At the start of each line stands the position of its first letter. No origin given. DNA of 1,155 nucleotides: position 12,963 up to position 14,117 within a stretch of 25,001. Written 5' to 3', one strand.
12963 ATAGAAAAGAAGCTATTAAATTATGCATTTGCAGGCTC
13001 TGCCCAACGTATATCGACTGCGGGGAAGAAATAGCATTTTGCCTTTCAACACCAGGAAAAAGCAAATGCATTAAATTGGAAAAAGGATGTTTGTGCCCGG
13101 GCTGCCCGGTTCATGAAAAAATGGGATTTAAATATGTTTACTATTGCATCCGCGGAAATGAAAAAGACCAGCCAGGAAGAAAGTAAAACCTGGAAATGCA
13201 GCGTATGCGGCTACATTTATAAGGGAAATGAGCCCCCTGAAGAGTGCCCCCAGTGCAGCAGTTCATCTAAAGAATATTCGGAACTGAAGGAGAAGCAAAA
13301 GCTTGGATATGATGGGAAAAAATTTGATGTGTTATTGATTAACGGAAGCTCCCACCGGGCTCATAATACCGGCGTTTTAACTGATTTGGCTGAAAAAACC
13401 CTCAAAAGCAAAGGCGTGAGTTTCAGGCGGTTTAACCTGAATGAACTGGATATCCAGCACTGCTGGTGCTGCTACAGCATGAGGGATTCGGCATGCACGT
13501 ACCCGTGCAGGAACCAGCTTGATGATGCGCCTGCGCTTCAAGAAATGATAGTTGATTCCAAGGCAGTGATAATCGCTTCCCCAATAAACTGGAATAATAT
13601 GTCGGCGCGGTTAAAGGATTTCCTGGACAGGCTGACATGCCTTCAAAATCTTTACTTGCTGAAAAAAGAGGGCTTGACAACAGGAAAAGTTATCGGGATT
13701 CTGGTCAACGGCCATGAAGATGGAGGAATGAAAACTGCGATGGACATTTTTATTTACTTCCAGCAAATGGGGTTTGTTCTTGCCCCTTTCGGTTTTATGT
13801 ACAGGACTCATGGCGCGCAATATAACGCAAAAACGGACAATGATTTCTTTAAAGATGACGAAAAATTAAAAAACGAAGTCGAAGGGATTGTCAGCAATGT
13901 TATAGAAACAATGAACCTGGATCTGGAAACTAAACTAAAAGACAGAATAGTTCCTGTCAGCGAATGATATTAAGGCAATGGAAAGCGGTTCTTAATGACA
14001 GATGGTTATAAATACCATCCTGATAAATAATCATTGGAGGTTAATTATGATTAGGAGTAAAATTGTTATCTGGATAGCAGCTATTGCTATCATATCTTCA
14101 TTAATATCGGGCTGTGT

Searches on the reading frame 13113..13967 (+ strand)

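Call 13: search_protein_families(library=pfam, proteins=[window:13113-13967:+], max_evalue=0.01)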
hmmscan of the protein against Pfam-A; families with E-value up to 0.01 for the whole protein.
window:13113-13967:+ (284 aa): 4 families
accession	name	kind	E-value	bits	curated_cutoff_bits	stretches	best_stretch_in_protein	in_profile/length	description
PF03358.20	FMN_red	-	5e-19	68.8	24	1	73-225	3-141/152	NADPH-dependent FMN reductase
PF21349.2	RUBY_RBDX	-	6.1e-12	45.2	26.5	1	27-52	1-26/30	Rubrerythrin, rubredoxin-like domain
PF02525.22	Flavodoxin_2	-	6.9e-10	39.4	27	1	73-218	3-160/198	Flavodoxin-like fold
PF23458.2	DUF7130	-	0.00034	20.9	35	1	17-56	44-84/89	Domain of unknown function (DUF7130)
